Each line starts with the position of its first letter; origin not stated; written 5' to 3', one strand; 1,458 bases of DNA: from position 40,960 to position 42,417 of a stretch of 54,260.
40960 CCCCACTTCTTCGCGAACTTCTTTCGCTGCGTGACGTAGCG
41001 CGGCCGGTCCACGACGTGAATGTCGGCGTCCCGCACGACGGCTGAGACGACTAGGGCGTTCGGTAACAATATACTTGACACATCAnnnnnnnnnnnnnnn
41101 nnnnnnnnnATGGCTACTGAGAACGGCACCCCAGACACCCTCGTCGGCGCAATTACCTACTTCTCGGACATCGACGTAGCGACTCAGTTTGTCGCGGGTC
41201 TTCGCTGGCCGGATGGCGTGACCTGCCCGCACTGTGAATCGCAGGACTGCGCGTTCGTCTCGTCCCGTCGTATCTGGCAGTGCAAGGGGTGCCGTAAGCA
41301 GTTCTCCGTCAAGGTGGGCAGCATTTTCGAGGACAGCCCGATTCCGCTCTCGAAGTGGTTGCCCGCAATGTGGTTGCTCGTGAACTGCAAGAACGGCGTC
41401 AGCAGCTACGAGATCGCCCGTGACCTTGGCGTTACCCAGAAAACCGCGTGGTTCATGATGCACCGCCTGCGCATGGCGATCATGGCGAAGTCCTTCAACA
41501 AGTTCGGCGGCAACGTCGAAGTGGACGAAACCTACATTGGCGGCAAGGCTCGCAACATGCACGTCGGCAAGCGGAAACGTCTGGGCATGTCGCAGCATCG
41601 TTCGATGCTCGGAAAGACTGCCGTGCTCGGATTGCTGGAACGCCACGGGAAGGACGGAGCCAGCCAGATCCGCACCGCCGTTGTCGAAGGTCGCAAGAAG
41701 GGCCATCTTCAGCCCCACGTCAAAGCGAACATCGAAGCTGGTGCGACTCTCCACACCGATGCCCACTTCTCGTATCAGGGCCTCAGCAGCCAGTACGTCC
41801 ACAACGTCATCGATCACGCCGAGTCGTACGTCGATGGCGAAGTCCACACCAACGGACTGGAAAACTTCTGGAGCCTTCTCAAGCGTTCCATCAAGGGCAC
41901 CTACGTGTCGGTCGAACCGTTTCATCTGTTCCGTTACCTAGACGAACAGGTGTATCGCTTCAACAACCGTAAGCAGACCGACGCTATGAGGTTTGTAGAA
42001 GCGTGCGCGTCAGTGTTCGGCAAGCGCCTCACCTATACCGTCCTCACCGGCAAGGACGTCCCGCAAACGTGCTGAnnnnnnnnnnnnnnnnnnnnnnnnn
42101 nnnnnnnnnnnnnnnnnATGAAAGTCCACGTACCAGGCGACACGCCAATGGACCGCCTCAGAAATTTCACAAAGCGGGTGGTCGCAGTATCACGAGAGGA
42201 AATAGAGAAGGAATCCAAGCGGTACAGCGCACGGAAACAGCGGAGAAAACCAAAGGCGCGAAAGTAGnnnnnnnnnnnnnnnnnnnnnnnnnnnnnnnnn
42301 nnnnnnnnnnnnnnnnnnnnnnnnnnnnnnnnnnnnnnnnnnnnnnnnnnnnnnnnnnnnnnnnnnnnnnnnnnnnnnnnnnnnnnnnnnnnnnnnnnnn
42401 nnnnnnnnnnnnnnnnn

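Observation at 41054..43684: Cargo-carrying IS1595-family element (2.6 kb) inserted in a phage early region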

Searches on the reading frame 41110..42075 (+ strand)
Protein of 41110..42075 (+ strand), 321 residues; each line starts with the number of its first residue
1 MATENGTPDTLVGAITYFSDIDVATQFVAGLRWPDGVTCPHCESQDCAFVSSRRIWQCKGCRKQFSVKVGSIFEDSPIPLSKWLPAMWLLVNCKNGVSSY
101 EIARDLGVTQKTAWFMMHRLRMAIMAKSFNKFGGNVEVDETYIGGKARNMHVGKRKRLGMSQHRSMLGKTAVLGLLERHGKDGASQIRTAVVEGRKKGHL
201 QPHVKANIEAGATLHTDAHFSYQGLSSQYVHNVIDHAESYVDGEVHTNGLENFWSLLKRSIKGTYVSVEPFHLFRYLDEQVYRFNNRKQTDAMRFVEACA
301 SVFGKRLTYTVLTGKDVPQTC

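Call 7: search_protein_families(library=pfam, proteins=[window:41110-42075:+], max_evalue=0.1)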
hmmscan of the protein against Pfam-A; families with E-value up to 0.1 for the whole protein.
window:41110-42075:+ (321 aa): 7 families
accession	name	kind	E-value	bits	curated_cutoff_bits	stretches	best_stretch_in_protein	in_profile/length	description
PF12762.13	DDE_Tnp_IS1595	-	7.9e-40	136.8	27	1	133-285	3-153/153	ISXO2-like transposase domain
PF12760.12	Zn_ribbon_IS1595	-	2.5e-12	47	25.4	1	24-64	6-46/46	Transposase zinc-ribbon domain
PF07750.17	GcrA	-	0.003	18.4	26.9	0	143-181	28-66/155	GcrA cell cycle regulator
PF08279.18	HTH_11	-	0.019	15.3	25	1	88-123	7-42/55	HTH domain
PF18073.7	Zn_ribbon_LapB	-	0.026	14.7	25.7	1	46-62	5-21/28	Rubredoxin metal binding domain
PF08281.18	Sigma70_r4_2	-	0.027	14.5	25.7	1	96-123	26-53/54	Sigma-70, region 4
PF23451.1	Zn_ribbon_PaaD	-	0.039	14.1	27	0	35-65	13-49/53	PaaD zinc beta ribbon domain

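Call 8: search_protein_families(library=padloc, proteins=[window:41110-42075:+], max_evalue=0.1)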
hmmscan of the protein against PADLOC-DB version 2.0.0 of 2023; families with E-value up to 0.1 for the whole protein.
window:41110-42075:+ (321 aa): 1 family
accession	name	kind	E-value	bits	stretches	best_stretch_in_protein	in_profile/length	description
PDLC05059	PDC-S64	-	0.024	11.6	1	38-66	263-291/339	-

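Call 9: search_protein_families(library=ncbifam, proteins=[window:41110-42075:+], max_evalue=0.1)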
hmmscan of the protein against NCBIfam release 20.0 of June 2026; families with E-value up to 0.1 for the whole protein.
window:41110-42075:+ (321 aa): 3 families
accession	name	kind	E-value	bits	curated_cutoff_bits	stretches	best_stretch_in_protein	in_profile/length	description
NF033547.1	transpos_IS1595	equivalog_domain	1.1e-54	185.6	75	1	76-287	2-215/215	IS1595 family transposase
NF041259.1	mono_DmmA_fam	domain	0.018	15.4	60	1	36-67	51-82/101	dimethylamine monooxygenase subunit DmmA family protein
TIGR02159.1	PA_CoA_Oxy4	equivalog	0.062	13.6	108.15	0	33-66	102-141/146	1,2-phenylacetyl-CoA epoxidase subunit PaaD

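Call 68: search_dna_similar(query=window:41110-42072:+, collection=plasmids, mode=protein, max_rows=25)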
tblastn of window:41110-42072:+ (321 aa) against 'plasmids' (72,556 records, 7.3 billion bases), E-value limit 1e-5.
Records with a match: 498; places in all: 691; records where one place covers at least 80% of the query: 267.
Best place of each record, by identity: <60% 498.
By first word of the organism name: Pseudosulfitobacter 68; Sinorhizobium 46; Ralstonia 29; Acinetobacter 29; Xanthomonas 18; Aeromonas 17; Rhizobium 16; Mesorhizobium 14; Haloarcula 10; Bacteroides 8; and 111 more.
By predicted mobility (MOB-suite, as given by PLSDB): non-mobilizable 238; conjugative 176; mobilizable 84.
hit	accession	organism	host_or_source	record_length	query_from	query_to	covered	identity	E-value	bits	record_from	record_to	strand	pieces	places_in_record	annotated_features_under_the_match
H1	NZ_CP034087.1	Methylocystis rosea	cell culture,groundwater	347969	9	314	95%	37.4%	2e-56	204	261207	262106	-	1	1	IS1595 family transposase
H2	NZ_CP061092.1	Roseomonas marmotae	Marmota himalayana,pure culture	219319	7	309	94%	37.3%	1e-49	184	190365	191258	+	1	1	IS1595 family transposase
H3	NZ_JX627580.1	Methylobacterium oryzae CBMB20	-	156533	22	309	90%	38.3%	1e-51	190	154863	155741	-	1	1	IS1595 family transposase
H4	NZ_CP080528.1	Mesorhizobium sp. AR07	Oxytropis sp.,Cell culture,root nodule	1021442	18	314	93%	37.0%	5e-50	185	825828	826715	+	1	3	record has no annotation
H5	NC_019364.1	Sulfitobacter guttiformis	-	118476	17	309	91%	36.9%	2e-45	172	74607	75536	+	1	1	IS1595 family transposase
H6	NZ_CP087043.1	Pseudosulfitobacter pseudonitzschiae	Mediolabrus comicus,The surface ...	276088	17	309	91%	36.6%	4e-48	180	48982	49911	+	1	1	IS1595 family transposase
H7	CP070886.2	Pseudosulfitobacter pseudonitzschiae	Skeletonema costatum,The surface ...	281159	17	309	91%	36.6%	4e-48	180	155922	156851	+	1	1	IS1595 family transposase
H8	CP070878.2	Pseudosulfitobacter pseudonitzschiae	Skeletonema costatum,The surface ...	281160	17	309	91%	36.6%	4e-48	180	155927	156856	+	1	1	IS1595 family transposase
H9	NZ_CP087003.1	Pseudosulfitobacter pseudonitzschiae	Skeletonema costatum,The surface ...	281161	17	309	91%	36.6%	4e-48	180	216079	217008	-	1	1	IS1595 family transposase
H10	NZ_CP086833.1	Pseudosulfitobacter pseudonitzschiae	Trieres chinensis,The surface seawater ...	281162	17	309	91%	36.6%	4e-48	180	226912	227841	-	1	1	IS1595 family transposase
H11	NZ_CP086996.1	Pseudosulfitobacter pseudonitzschiae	Skeletonema costatum,The surface ...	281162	17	309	91%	36.6%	4e-48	180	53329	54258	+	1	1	IS1595 family transposase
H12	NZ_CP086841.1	Pseudosulfitobacter pseudonitzschiae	Trieres chinensis,The surface seawater ...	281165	17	309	91%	36.6%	4e-48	180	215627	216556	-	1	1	IS1595 family transposase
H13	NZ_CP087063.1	Pseudosulfitobacter pseudonitzschiae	Mediolabrus comicus,The surface ...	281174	17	309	91%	36.6%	4e-48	180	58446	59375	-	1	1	IS1595 family transposase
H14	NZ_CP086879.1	Pseudosulfitobacter pseudonitzschiae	Skeletonema costatum,The surface ...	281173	17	309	91%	36.6%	4e-48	180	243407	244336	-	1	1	IS1595 family transposase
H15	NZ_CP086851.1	Pseudosulfitobacter pseudonitzschiae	Skeletonema costatum,The surface ...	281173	17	309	91%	36.6%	4e-48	180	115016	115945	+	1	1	IS1595 family transposase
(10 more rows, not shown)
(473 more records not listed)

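Call 78: find_related_loci(query=window:41110-42072:+, collection=genome_contigs, flank=5000)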
Query window:41110-42072:+ (321 aa) in genome_contigs; peptide patterns used: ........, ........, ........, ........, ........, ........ (x = any residue, [..] = any of these).
212 stretches matched a pattern; 163 encode a relative of the query (tblastn E <= 1e-3); the best 80 are kept; 80 distinct loci.
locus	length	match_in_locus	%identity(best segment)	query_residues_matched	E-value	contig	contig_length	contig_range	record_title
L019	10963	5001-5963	78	1-321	0e+0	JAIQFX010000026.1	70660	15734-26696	MAG: Terriglobia bacterium isolate SRVP_36 SRVP18_hole-7m-from-trench_1_20cm_scaffold_336, whole genome shotgun sequence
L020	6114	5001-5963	77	1-321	4e-179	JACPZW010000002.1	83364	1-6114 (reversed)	MAG: Acidobacteria bacterium isolate NC_groundwater_900_Pr1_S-0.2um_67_29 Montesol18-Sp2_coassembly_scaffold_27945, whol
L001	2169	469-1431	74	1-321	0e+0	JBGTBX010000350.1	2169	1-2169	MAG: Gemmatimonadaceae bacterium isolate JTS-RE106 k141_2384009, whole genome shotgun sequence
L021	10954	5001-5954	65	7-321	5e-144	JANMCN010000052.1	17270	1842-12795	MAG: Acidobacteriota bacterium isolate OTE_1_metabat_126 OTE_1_k141_1324366, whole genome shotgun sequence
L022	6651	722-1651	58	1-316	5e-125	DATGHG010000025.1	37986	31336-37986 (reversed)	MAG TPA_asm: Thermoanaerobaculia bacterium isolate SMAG_U9774 k141_158842, whole genome shotgun sequence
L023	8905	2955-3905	57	1-317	2e-122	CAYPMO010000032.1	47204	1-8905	MAG TPA_asm: uncultured Gemmatimonadaceae bacterium isolate binchicken_co116_382 genome assembly, contig: NODE_586_lengt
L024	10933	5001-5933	57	8-318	3e-122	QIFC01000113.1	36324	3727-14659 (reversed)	MAG: Chloroflexi bacterium isolate SZUA-185 Ga0063294_10000254, whole genome shotgun sequence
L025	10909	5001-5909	58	8-315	5e-120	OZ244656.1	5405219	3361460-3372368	MAG: Vicinamibacterales bacterium isolate f390f8dd-e92b-4ea0-b198-bad1eda30bba genome assembly, chromosome: 1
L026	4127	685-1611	59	8-316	2e-121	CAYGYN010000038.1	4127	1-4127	MAG TPA_asm: Candidatus Woesearchaeota archaeon isolate ERP119294_co2_456 genome assembly, contig: k141_3987142, whole g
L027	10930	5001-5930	56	8-315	9e-120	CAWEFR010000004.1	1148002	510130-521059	MAG: Terriglobia bacterium isolate MFD00991.bin.2.29 genome assembly, contig: contig_28014, whole genome shotgun sequenc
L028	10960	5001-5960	72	3-321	7e-161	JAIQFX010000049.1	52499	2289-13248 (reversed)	MAG: Terriglobia bacterium isolate SRVP_36 SRVP18_hole-7m-from-trench_1_20cm_scaffold_531, whole genome shotgun sequence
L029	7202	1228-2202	57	1-316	7e-119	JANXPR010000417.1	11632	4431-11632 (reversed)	MAG: Acidobacteriaceae bacterium isolate GL140_3_concoct_315 GL140_3_k141_3415087, whole genome shotgun sequence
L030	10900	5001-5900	57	7-312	5e-119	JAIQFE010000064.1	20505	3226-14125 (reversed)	MAG: Terriglobia bacterium isolate SRVP_10 SR-VP_26_10_2019_B_40cm_scaffold_4604, whole genome shotgun sequence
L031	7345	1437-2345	58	8-315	2e-118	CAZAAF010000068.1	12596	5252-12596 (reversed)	MAG TPA_asm: uncultured Verrucomicrobiota bacterium isolate binchicken_co261_17 genome assembly, contig: NODE_304_length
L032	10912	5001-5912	60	8-317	9e-118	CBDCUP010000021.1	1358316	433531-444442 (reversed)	MAG: Acidobacteriota bacterium isolate 16872849-4fb5-44c6-903f-51e044fd3cdf genome assembly, contig: contig_21, whole ge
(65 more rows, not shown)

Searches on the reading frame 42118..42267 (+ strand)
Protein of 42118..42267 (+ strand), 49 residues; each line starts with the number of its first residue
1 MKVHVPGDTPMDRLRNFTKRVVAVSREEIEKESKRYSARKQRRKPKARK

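Call 7: search_protein_families(library=pfam, proteins=[window:42118-42267:+], max_evalue=0.1)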
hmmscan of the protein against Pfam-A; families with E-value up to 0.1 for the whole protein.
window:42118-42267:+ (49 aa): 0 families

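Call 8: search_protein_families(library=padloc, proteins=[window:42118-42267:+], max_evalue=0.1)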
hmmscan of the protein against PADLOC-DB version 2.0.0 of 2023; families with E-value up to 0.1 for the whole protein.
window:42118-42267:+ (49 aa): 0 families

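Call 9: search_protein_families(library=ncbifam, proteins=[window:42118-42267:+], max_evalue=0.1)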
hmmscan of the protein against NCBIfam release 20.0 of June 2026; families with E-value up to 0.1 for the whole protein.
window:42118-42267:+ (49 aa): 0 families
